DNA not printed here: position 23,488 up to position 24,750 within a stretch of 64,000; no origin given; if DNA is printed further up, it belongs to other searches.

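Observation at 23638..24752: Bacterial-type PHP/TrpH-like phosphoesterase gene in a eukaryotic (Giardia-like) locus, divergent from a tRNA-Gln and overlapping its convergent neighbour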

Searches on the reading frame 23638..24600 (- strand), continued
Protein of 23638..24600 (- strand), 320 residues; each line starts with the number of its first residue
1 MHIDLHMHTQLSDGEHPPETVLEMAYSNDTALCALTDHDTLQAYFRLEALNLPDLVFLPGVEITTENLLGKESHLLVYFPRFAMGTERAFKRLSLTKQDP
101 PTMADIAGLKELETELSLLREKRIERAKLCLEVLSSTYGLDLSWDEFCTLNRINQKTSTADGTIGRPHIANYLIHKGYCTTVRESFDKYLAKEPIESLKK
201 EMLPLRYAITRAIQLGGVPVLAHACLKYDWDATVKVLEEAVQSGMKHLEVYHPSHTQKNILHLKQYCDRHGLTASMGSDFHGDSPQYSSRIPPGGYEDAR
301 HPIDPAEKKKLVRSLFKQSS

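Call 15: find_encoding_contigs(protein=P0007, flank=4000, max_places=3)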
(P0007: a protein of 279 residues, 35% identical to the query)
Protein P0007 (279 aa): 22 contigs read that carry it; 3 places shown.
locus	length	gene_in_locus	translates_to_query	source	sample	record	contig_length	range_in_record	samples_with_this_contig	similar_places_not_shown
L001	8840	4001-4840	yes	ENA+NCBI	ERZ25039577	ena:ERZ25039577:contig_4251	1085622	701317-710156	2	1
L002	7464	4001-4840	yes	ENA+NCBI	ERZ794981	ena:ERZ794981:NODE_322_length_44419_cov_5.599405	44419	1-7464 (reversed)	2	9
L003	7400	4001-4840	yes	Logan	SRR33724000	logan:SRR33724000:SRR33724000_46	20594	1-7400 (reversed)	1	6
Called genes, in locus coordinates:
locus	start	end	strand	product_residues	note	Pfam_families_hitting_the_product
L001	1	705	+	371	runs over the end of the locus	PF04294:VanW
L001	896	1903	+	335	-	PF03990:DUF348, PF07501:G5, PF06725:3D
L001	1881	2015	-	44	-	-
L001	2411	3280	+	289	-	-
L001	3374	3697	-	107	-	-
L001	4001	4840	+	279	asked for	PF02811:PHP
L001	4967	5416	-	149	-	PF13527:Acetyltransf_9 (weak), PF13673:Acetyltransf_10, PF00583:Acetyltransf_1, PF21926:FeeM (faint), PF13508:Acetyltransf_7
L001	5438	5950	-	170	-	PF02834:LigT_PEase, PF13563:2_5_RNA_ligase2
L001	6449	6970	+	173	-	PF04608:PgpA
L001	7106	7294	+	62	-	-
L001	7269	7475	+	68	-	-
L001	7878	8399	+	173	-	PF01569:PAP2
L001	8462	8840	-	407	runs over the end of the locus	PF00817:IMS, PF21999:IMS_HHH_1, PF11799:IMS_C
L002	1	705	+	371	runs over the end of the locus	PF04294:VanW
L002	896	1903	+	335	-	PF03990:DUF348, PF07501:G5, PF06725:3D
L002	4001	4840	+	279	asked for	PF02811:PHP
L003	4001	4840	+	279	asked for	PF02811:PHP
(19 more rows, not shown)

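Call 16: find_encoding_contigs(protein=P0003, flank=4000, max_places=2)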
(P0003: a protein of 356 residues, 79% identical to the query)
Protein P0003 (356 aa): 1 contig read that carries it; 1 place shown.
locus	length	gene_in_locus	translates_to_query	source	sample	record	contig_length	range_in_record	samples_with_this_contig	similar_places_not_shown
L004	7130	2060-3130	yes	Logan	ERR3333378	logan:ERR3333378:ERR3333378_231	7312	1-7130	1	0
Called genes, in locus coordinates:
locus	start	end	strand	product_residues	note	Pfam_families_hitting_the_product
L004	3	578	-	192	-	?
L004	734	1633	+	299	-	-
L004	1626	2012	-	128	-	PF12171:zf-C2H2_jaz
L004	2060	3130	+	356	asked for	PF02811:PHP (weak)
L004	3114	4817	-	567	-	PF12796:Ank_2, PF13637:Ank_4 (weak), PF12796:Ank_2, PF13637:Ank_4 (weak), PF00023:Ank (weak), PF12796:Ank_2, PF13637:Ank_4 (weak), PF12796:Ank_2, +2 more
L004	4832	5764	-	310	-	-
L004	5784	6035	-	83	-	-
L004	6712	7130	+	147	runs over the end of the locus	-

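Call 29: search_protein_representatives(protein=window:23641-24600:-)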
Query: 320 residues. Proteins with E-value up to 0.001 (for the whole library): 8049; up to 1e-10: 3660; up to 1e-30: 6. The best 150 are listed.
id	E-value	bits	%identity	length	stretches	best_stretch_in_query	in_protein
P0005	5.9e-159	544.8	72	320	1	1-320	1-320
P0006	4.1e-147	505.9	92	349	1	77-320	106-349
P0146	2.4e-48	181.5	39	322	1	1-287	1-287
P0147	1.6e-45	172.2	35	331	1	1-316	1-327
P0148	2.6e-41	158.4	36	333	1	2-292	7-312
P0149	9.8e-31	123.7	40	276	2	157-286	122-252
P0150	1.5e-30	123.0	37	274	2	163-287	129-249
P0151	2.4e-30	122.4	36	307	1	1-285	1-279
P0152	2.7e-30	122.2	37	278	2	112-285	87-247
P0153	2.8e-30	122.2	38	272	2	111-285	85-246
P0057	5.3e-30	121.2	37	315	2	112-286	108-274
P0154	8.9e-30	120.5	39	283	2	154-285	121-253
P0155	1.7e-29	119.6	42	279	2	120-287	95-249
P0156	2.8e-29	118.9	37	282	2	162-286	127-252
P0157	5.0e-29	118.0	38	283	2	112-283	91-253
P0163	1.6e-27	113.1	39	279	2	154-283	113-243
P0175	2.1e-26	109.5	38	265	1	3-285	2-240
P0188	5.5e-26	108.1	34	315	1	3-289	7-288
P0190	6.1e-26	107.9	33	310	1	3-290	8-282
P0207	1.9e-25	106.3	33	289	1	3-284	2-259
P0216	5.9e-25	104.7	33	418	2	114-284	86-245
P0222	6.5e-25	104.5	38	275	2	110-285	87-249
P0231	1.1e-24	103.8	33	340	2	160-289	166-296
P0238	1.6e-24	103.3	33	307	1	3-283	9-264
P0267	4.1e-24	101.9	33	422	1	3-299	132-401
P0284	6.8e-24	101.2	36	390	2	119-286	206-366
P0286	8.0e-24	101.0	37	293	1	3-301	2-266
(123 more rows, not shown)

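Call 30: list_cluster_members(proteins=[P0146, P0147, P0148, P0149, P0150, P0151, P0152, P0153, P0154, P0155])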
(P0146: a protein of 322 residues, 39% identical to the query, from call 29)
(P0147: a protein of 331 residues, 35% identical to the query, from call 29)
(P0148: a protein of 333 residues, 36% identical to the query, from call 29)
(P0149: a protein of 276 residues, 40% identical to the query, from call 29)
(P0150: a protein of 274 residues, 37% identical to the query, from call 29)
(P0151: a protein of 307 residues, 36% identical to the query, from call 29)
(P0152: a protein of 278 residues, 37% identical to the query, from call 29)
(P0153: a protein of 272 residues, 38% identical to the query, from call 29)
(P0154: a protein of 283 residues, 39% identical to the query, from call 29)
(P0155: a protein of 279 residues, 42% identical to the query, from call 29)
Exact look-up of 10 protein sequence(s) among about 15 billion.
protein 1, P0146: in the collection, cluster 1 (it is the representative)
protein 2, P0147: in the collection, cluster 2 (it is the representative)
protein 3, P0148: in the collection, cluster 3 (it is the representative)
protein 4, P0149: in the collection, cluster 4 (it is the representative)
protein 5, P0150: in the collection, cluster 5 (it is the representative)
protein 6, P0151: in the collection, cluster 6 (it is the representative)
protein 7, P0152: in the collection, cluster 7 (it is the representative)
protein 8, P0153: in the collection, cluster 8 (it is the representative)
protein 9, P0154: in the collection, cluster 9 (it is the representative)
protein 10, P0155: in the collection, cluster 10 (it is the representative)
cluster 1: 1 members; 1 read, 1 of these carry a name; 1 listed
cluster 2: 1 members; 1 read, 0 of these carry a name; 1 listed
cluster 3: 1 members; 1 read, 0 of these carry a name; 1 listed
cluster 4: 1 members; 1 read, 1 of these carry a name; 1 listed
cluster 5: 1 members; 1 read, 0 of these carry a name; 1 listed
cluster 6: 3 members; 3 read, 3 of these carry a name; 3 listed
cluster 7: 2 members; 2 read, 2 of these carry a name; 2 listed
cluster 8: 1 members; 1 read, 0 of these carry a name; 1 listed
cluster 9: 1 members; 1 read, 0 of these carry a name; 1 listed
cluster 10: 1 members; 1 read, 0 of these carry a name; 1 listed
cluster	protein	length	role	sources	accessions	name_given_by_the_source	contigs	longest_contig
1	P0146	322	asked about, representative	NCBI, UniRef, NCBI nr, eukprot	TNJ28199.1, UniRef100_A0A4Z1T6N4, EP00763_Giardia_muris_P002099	putative Metal-dependent phosphoesterase [Giardia muris] | Putative Metal-dependent phosphoesterase n=1 Tax=Giardia muris TaxID=5742 ... | TNJ28199.1 putative Metal-dependent phosphoesterase [Giardia muris]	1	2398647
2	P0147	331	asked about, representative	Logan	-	-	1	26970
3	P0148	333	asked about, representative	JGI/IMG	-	-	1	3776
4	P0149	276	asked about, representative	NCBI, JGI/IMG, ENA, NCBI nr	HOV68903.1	MAG TPA: PHP domain-containing protein [Clostridia bacterium] | PHP domain-containing protein [Clostridia bacterium]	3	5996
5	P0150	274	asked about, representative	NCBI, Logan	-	-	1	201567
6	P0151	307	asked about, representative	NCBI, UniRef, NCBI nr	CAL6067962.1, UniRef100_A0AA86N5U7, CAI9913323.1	Metal-dependent_phosphoesterase [Hexamita inflata] | Metal-dependent phosphoesterase n=1 Tax=Hexamita inflata TaxID=28002 ... | Metal-dependent phosphoesterase [Hexamita inflata]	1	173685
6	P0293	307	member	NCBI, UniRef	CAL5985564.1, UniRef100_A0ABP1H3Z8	Metal-dependent_phosphoesterase [Hexamita inflata] | Metal-dependent_phosphoesterase n=1 Tax=Hexamita inflata TaxID=28002 ...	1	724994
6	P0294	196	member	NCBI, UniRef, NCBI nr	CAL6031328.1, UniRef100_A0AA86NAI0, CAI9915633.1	Metal-dependent_phosphoesterase [Hexamita inflata] | Metal-dependent phosphoesterase n=1 Tax=Hexamita inflata TaxID=28002 ... | Metal-dependent phosphoesterase [Hexamita inflata]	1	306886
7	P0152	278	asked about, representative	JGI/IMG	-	predicted metal-dependent phosphoesterase TrpH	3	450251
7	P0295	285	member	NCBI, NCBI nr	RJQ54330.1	MAG: PHP domain-containing protein [Actinobacteria bacterium] | MAG: PHP domain-containing protein [Actinomycetota bacterium]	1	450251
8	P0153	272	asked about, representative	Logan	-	-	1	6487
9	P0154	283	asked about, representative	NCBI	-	-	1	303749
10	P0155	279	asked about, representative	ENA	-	-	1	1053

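Call 31: predict_structure(alignment_id=A2)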
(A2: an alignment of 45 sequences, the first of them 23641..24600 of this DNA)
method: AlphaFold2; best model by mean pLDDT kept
length: 320 residues; sequences in the alignment: 45
mean_pLDDT: 92.6   pTM: 0.90
mean pLDDT of the five models: 92.6, 92.3, 92.1, 91.1, 88.6
residues with pLDDT >= 90: 263; 70-90: 48; 50-70: 7; < 50: 2
segments of 3 or more residues with pLDDT < 50: none
pLDDT, mean of each block of 10 residues (from residue 1): 95 94 96 97 93 94 96 96 93 84 94 94 95 97 96 87 90 96 92 91 97 97 90 97 98 93 98 96 72 85 92 78
secondary structure, 60 per line:
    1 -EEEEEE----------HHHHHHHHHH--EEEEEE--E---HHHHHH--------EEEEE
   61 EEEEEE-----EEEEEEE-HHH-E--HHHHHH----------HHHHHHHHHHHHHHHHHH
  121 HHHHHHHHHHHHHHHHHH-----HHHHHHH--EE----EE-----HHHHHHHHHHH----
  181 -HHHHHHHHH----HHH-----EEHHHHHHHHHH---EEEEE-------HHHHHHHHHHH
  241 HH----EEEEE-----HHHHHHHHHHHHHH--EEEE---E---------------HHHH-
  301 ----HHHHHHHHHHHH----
elements in order: E2-7 H18-27 E30-35 H42-47 E56-66 E72-78 H87-92 H103-138 H144-150 H166-176 H182-190 H205-214 E218-222 H230-242 E247-251 H257-270 E273-276 H296-299 H305-316

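Call 32: find_encoding_contigs(protein=P0147, flank=6000, max_places=2)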
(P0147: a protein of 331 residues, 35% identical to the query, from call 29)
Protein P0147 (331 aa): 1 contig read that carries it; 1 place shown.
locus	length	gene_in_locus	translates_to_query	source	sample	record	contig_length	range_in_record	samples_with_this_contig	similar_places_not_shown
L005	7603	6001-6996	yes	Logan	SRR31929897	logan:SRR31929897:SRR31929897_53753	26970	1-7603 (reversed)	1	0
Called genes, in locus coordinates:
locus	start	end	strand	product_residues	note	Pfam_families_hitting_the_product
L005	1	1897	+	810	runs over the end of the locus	PF00069:Pkinase, PF07714:PK_Tyr_Ser-Thr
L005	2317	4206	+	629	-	-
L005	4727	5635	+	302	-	PF00112:Peptidase_C1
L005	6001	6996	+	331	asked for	PF02811:PHP (weak)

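Call 33: find_encoding_contigs(protein=P0148, flank=6000, max_places=2)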
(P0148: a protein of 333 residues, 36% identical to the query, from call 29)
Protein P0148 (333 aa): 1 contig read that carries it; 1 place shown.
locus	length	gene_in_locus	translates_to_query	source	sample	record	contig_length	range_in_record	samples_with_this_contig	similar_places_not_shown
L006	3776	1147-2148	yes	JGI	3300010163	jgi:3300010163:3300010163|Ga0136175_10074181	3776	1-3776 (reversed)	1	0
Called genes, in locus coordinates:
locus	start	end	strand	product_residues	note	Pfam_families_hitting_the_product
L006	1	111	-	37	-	?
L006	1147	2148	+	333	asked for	PF02811:PHP (weak)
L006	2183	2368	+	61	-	-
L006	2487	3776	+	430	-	?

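Call 36: find_homologous_proteins(query=A3, max_evalue=0.001)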
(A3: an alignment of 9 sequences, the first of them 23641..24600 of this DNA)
Query A3 (9 sequences) (320 aa, profile of the alignment): 6308 proteins with E <= 0.001 among 8000 candidates; the best 120 are listed.
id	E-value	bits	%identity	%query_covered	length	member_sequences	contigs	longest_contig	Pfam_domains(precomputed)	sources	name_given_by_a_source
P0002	2.1e-150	518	85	100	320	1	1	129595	PF02811.27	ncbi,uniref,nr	ncbi:Metal-dependent phosphoesterase, putative [Giardia lamblia P15]|uniref:Metal-dependent phosphoe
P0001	1.1e-149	516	98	100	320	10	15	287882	PF02811.27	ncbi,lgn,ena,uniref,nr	ncbi:Metal-dependent phosphoesterase, PHP family protein [Giardia duodenalis]|uniref:Metal-dependent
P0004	6.4e-149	513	76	99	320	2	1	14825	PF02811.27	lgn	-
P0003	4.3e-145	501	79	100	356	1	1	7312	PF02811.27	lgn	-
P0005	8.2e-145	500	73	100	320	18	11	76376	PF02811.27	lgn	-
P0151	3.2e-119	416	32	99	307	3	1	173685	PF02811.27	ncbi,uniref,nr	ncbi:Metal-dependent_phosphoesterase [Hexamita inflata]|uniref:Metal-dependent phosphoesterase n=1 T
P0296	1.4e-102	361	30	99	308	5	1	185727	PF02811.27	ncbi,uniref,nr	ncbi:Metal-dependent_phosphoesterase [Hexamita inflata]|uniref:Metal-dependent phosphoesterase n=1 T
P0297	8.3e-98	345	33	99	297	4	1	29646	PF02811.27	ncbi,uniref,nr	ncbi:Metal-dependent_phosphoesterase [Hexamita inflata]|uniref:Metal-dependent phosphoesterase n=1 T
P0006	3.0e-95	337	93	76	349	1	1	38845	-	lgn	-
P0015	6.5e-56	208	33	96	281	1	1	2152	PF19799.6,PF02811.27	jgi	-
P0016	3.6e-54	202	33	88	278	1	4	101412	PF02811.27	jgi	jgi:predicted metal-dependent phosphoesterase TrpH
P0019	6.0e-54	201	34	88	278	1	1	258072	PF02811.27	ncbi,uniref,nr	ncbi:PHP domain-containing protein [Polycladomyces subterraneus]|uniref:PHP domain-containing protei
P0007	3.1e-53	199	35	93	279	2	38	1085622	PF02811.27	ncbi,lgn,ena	-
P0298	3.3e-53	199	32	92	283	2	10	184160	PF02811.27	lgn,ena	-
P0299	9.1e-53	197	32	88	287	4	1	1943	PF02811.27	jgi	-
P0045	1.2e-52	197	30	88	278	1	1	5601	PF02811.27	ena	-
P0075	2.2e-52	196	32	92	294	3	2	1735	PF02811.27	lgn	-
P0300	2.3e-52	196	31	92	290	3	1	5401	PF02811.27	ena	-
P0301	4.6e-52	195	32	88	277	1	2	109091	PF02811.27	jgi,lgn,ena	-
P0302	1.4e-51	194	32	94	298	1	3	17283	PF02811.27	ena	-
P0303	1.6e-51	193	30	91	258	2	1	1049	PF02811.27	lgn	-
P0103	1.8e-51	193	34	88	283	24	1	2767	PF02811.27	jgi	-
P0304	2.3e-51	193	36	88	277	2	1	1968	PF02811.27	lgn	-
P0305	2.4e-51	193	31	92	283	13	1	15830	PF02811.27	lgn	-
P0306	3.4e-51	192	32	88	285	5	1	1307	PF02811.27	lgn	-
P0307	3.6e-51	192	32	98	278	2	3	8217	PF02811.27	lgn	-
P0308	3.9e-51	192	31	92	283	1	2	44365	PF02811.27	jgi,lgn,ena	-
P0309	4.0e-51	192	30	90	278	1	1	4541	PF02811.27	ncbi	-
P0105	6.7e-51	191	32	92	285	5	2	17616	PF02811.27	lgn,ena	-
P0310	9.5e-51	191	31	92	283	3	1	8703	PF02811.27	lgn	-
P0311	9.5e-51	191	30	88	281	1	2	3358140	PF02811.27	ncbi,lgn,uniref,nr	ncbi:PHP domain-containing protein [Candidatus Nitronereus thalassa]|uniref:PHP domain-containing pr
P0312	1.0e-50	191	33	88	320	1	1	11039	PF02811.27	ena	-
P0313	1.0e-50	191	32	89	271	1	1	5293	PF02811.27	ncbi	-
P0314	1.2e-50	190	30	92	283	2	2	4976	PF02811.27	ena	-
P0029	1.2e-50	190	33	88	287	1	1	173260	PF02811.27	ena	-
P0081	1.2e-50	190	33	88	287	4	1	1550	PF02811.27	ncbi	-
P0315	1.7e-50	190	32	90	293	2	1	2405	PF02811.27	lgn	-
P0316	1.8e-50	190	31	88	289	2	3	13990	PF02811.27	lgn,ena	-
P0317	2.0e-50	190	29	90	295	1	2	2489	PF02811.27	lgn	-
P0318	2.0e-50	190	32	89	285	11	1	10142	PF02811.27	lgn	-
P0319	2.2e-50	190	31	88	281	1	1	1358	PF02811.27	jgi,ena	-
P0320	2.2e-50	190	30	88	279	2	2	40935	PF02811.27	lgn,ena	-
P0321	3.0e-50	189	32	88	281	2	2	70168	PF02811.27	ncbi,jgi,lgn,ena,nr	ncbi:MAG: PHP domain-containing protein [Nitrospirae bacterium]|nr:PHP domain-containing protein [Ni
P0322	3.1e-50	189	30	92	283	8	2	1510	PF02811.27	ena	-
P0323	3.2e-50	189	29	90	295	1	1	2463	PF02811.27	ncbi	-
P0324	3.5e-50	189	31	89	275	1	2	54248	PF02811.27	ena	-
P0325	4.4e-50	189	31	92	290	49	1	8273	PF02811.27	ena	-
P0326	4.7e-50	188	31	90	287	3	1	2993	PF02811.27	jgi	-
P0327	4.8e-50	188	33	88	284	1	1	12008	PF02811.27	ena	-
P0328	5.0e-50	188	32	89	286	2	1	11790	PF02811.27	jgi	-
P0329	5.7e-50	188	32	88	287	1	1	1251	PF02811.27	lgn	-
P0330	6.9e-50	188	30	88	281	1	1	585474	PF02811.27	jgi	jgi:3',5'-nucleoside bisphosphate phosphatase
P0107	7.0e-50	188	32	88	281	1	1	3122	PF02811.27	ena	-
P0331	7.1e-50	188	32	88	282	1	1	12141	PF02811.27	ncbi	-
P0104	8.9e-50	188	35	88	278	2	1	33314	PF02811.27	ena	-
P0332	9.8e-50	187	31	88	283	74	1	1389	PF02811.27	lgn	-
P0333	9.9e-50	187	32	88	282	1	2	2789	PF02811.27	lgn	-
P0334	1.0e-49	187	32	88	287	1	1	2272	PF02811.27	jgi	jgi:predicted metal-dependent phosphoesterase TrpH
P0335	1.1e-49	187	32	88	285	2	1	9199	PF02811.27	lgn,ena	-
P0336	1.3e-49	187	33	88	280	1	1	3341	PF02811.27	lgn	-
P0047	1.5e-49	187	32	90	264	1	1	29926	PF02811.27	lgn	-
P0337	1.5e-49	187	31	88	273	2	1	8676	PF02811.27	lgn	-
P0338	1.6e-49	187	29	88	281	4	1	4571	PF02811.27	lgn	-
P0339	1.8e-49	187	31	98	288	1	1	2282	PF02811.27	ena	-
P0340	1.8e-49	187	29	93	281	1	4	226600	PF02811.27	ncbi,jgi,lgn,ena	-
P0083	1.8e-49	187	33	88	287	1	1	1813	PF02811.27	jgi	jgi:predicted metal-dependent phosphoesterase TrpH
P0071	2.0e-49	186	33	88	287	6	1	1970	PF02811.27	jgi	-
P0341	2.2e-49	186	32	88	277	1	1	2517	PF02811.27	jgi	jgi:predicted metal-dependent phosphoesterase TrpH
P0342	2.4e-49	186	30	90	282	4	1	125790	PF02811.27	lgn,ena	-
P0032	2.5e-49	186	35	89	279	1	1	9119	PF02811.27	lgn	-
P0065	2.6e-49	186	34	88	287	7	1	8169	PF02811.27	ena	-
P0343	2.7e-49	186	33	88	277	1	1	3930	PF02811.27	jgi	jgi:3',5'-nucleoside bisphosphate phosphatase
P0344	2.9e-49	186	30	88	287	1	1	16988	PF02811.27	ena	-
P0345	2.9e-49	186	31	92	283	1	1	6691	PF02811.27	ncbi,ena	-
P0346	3.3e-49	186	32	88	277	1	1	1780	PF02811.27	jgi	-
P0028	3.5e-49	186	34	88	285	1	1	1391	PF02811.27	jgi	jgi:3',5'-nucleoside bisphosphate phosphatase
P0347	3.6e-49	186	32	92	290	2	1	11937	PF02811.27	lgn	-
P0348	4.2e-49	185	30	88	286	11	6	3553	PF02811.27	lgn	-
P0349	4.6e-49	185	32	90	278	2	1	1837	PF02811.27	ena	-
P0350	4.6e-49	185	33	87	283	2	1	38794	PF02811.27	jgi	jgi:predicted metal-dependent phosphoesterase TrpH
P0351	4.7e-49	185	32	92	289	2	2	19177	PF02811.27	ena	-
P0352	5.3e-49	185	32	88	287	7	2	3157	PF02811.27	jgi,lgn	jgi:hypothetical protein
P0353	5.3e-49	185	30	88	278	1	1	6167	PF02811.27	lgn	-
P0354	5.4e-49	185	33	88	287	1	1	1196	PF02811.27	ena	-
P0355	5.5e-49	185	30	89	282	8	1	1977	PF02811.27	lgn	-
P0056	5.6e-49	185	33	88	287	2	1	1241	PF02811.27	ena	-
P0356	5.9e-49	185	30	88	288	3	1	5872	PF02811.27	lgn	-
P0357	6.0e-49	185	33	88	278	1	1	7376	PF02811.27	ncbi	-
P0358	6.7e-49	185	31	88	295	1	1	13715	PF02811.27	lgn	-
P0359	7.0e-49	185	31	88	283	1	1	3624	PF02811.27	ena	-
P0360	7.1e-49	185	31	88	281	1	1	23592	PF02811.27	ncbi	-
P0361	7.1e-49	185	33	88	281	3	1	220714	PF02811.27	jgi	-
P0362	7.3e-49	185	31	89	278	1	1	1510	PF02811.27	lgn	-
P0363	7.5e-49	185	31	89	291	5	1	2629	PF02811.27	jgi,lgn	jgi:hypothetical protein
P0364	7.7e-49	184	32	92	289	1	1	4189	PF02811.27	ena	-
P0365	8.1e-49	184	30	88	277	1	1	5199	PF02811.27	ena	-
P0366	8.3e-49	184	32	88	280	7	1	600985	PF02811.27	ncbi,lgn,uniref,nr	ncbi:PHP domain-containing protein [Fictibacillus sp. B-59209]|uniref:PHP domain-containing protein 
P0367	9.9e-49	184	34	88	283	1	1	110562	PF02811.27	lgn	-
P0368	1.2e-48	184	31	88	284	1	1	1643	PF02811.27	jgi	jgi:predicted metal-dependent phosphoesterase TrpH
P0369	1.2e-48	184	31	88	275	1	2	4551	PF02811.27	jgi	-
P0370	1.2e-48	184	31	89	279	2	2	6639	PF02811.27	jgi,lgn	jgi:predicted metal-dependent phosphoesterase TrpH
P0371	1.3e-48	184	30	88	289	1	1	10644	PF02811.27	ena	-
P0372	1.4e-48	184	31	93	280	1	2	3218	PF02811.27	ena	-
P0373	1.4e-48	184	32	88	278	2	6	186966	PF02811.27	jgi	-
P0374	1.5e-48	184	30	88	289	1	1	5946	PF02811.27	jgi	jgi:predicted metal-dependent phosphoesterase TrpH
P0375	1.6e-48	183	29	92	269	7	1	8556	PF02811.27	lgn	-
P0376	2.0e-48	183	29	93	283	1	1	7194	PF02811.27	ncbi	-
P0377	2.1e-48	183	32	89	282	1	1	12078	PF02811.27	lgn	-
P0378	2.2e-48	183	33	88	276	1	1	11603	PF02811.27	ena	-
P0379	2.4e-48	183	31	88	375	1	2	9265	PF02811.27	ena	-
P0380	2.5e-48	183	34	88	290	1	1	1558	PF02811.27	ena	-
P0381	2.5e-48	183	32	88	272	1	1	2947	PF02811.27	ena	-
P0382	2.6e-48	183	31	96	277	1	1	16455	PF02811.27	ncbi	-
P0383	2.6e-48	183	30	88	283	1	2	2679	PF02811.27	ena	-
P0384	2.7e-48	183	33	88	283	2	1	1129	PF02811.27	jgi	jgi:predicted metal-dependent phosphoesterase TrpH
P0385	2.8e-48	183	27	89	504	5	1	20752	PF02811.27,PF00293.35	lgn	-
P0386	2.8e-48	183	30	88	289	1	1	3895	PF02811.27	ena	-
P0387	3.0e-48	183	30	88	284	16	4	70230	PF02811.27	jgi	jgi:predicted metal-dependent phosphoesterase TrpH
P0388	3.0e-48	183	29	88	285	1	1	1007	PF02811.27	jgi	jgi:predicted metal-dependent phosphoesterase TrpH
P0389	3.0e-48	183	29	88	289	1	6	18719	PF02811.27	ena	-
